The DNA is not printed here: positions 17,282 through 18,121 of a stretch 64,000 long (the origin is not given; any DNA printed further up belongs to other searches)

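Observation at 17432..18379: Bactofilin fused to an excisionase-type DNA-binding domain, followed by a tail-anchored membrane paralog of the same HTH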

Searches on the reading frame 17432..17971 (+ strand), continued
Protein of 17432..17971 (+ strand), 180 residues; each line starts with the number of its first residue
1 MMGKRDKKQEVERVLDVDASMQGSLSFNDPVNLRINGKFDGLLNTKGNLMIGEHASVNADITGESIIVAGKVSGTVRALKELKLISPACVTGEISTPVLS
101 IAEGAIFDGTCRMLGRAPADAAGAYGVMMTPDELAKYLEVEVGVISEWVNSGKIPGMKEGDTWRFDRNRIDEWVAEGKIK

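Call 46: fold_search(model_id=the predicted structure, library=pdb)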
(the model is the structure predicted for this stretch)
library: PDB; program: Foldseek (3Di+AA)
matches with E <= 10: 448; with E <= 0.001: 0
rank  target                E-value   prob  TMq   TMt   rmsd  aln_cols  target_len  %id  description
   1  2n3d_MODEL_1_A        1.2e-03  1.00  0.48  0.81   2.5       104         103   26  Atomic structure of the cytoskeletal bactofilin BacA revealed by solid-state NMR (released 2015-12-16)
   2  6ama_B                7.2e-02  1.00  0.26  0.78   1.2        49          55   22  Structure of S. coelicolor/S. venezuelae BldC-smeA-ssfA complex to 3.09 Angstrom (released 2018-03-28)
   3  6ama_H                8.9e-02  1.00  0.25  0.73   2.0        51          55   24  Structure of S. coelicolor/S. venezuelae BldC-smeA-ssfA complex to 3.09 Angstrom (released 2018-03-28)
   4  6ama_P                1.6e-01  1.00  0.26  0.77   1.2        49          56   22  Structure of S. coelicolor/S. venezuelae BldC-smeA-ssfA complex to 3.09 Angstrom (released 2018-03-28)
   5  6amk_B                1.6e-01  1.00  0.26  0.83   1.3        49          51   22  Structure of Streptomyces venezuelae BldC-whiI opt complex (released 2018-03-28)
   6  8dgl_B                1.7e-01  1.00  0.27  0.65   4.7        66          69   18  Crystal Structure of the RdfS Excisionase (released 2022-10-05)
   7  6ama_Y                2.2e-01  1.00  0.25  0.73   1.6        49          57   22  Structure of S. coelicolor/S. venezuelae BldC-smeA-ssfA complex to 3.09 Angstrom (released 2018-03-28)
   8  5i44_A                2.2e-01  1.00  0.23  0.56   3.6        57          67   18  Structure of RacA-DNA complex; P21 form (released 2016-05-04)
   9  6ama_A                2.6e-01  1.00  0.26  0.80   1.2        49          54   22  Structure of S. coelicolor/S. venezuelae BldC-smeA-ssfA complex to 3.09 Angstrom (released 2018-03-28)
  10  6amk_A                2.7e-01  1.00  0.26  0.84   1.1        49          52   22  Structure of Streptomyces venezuelae BldC-whiI opt complex (released 2018-03-28)
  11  6hn7_B                2.9e-01  1.00  0.27  0.62   1.6        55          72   20  Hijacking the Hijackers: Escherichia coli Pathogenicity Islands Redirect Helper Phage Packaging for Their Own Benefit. (released 2019-07-31)
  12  5i44_G                3.1e-01  0.99  0.22  0.55   3.7        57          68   18  Structure of RacA-DNA complex; P21 form (released 2016-05-04)
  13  6rib_A                3.2e-01  1.00  0.44  0.78   4.8       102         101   24  Cryo-EM reconstruction of Thermus thermophilus bactofilin double helical filaments (released 2019-07-17)
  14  7lwr_A                3.4e-01  1.00  0.25  0.73   1.9        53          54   23  Structural and Biochemical Insight into Assembly of Molecular Motors Involved in Viral DNA Packaging (released 2022-03-09)
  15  3ucs_A                3.4e-01  0.99  0.24  0.41   2.9        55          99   27  Crystal structure of the complex between CBPA J-domain and CBPM (released 2013-07-03)
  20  3ucs_B                5.5e-01  1.00  0.23  0.41   1.7        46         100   30  Crystal structure of the complex between CBPA J-domain and CBPM (released 2013-07-03)
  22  4lhf                  6.8e-01  0.99  0.25  0.54   2.0        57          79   14  Crystal structure of a DNA binding protein from phage P2 (released 2014-03-05)
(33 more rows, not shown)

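Call 52: find_related_loci(query=A4, collection=metagenome_contigs, flank=3000)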
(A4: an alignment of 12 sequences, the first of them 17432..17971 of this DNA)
Query A4 (180 aa) in metagenome_contigs; peptide patterns used: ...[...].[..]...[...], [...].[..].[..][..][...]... (x = any residue, [..] = any of these).
600 stretches matched a pattern (row limit reached: there are more); 498 encode a relative of the query (tblastn E <= 1e-3); the best 80 are kept; 80 distinct loci.
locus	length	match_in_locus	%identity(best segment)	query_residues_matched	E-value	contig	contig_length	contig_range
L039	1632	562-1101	79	1-180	3e-100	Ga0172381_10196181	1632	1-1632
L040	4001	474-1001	80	1-176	3e-94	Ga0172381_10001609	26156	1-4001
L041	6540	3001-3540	77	1-180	2e-93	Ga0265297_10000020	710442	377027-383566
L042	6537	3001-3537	76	1-180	2e-92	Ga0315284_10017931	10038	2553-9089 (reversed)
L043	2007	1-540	77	1-180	8e-96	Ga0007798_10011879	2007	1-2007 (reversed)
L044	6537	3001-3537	74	1-180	4e-91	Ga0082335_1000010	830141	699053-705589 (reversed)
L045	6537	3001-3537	71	1-180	9e-87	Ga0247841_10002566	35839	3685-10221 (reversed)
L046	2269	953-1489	71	1-180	2e-89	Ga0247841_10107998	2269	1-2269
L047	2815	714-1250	72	1-180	4e-88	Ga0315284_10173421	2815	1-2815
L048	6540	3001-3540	69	1-180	5e-86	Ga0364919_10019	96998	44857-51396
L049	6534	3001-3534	72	1-180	2e-85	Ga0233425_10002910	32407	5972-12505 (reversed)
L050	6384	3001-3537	71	1-180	8e-85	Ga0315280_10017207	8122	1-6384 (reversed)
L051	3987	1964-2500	69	1-180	3e-84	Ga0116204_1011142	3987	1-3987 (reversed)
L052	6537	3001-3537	68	1-180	1e-83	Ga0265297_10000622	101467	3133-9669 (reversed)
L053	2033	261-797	69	1-180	5e-87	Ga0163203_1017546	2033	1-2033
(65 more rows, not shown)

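Call 70: search_protein_families(library=pfam, proteins=[L038:819-1253:+, L038:1290-2387:+, L038:2439-3065:+, L038:3112-4506:+, L038:4679-5326:+, L038:5329-5979:+, L038:6001-6564:+], max_evalue=0.01)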
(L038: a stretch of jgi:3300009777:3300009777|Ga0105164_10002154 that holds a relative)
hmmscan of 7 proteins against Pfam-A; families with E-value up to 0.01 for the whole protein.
L038:819-1253:+ (145 aa): 0 families

L038:1290-2387:+ (366 aa): 1 family
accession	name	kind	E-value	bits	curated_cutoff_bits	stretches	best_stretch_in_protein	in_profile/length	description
PF25216.1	Volactin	-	2e-91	307.2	35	1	15-335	3-321/321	Volactin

L038:2439-3065:+ (209 aa): 0 families

L038:3112-4506:+ (465 aa): 9 families
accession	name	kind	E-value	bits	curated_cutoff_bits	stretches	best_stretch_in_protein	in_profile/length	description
PF13614.12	AAA_31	-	2.1e-50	171.6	27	1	3-179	3-176/177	AAA domain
PF01656.29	CbiA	-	1.9e-19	70.3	25.4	1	4-230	1-125/125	CobQ/CobB/MinD/ParA nucleotide binding domain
PF06564.18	CBP_BcsQ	-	1.2e-11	45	21.3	1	1-248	1-231/234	Cellulose biosynthesis protein BcsQ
PF09140.17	MipZ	-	3.1e-09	37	20.7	1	4-44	3-43/262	ATPase MipZ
PF16561.11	AMPK1_CBM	-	5.4e-08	33.4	26.8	1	385-449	3-64/85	Glycogen recognition site of AMP-activated protein kinase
PF10609.15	ParA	-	4.1e-07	30.1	27.1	1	3-40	5-42/246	NUBPL iron-transfer P-loop NTPase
PF00142.24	Fer4_NifH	-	1.4e-06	28.4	25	1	9-77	7-74/271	4Fe-4S iron sulfur cluster binding proteins, NifH/frxC family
PF02374.21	ArsA_ATPase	-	6.7e-05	22.7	24.3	1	10-44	9-42/305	Anion-transporting ATPase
PF02922.24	CBM_48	-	0.00025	21.8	22.4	1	383-442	11-72/83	Carbohydrate-binding module 48 (Isoamylase N-terminal domain)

L038:4679-5326:+ (216 aa): 0 families

L038:5329-5979:+ (217 aa): 0 families

L038:6001-6564:+ (188 aa): 2 families
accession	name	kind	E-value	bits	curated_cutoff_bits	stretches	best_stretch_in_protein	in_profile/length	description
PF04519.19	Bactofilin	-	6.4e-21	74.9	27.9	1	16-108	8-98/98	Polymer-forming cytoskeletal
PF12728.13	HTH_17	-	2.3e-10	41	27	1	122-171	2-50/51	Helix-turn-helix domain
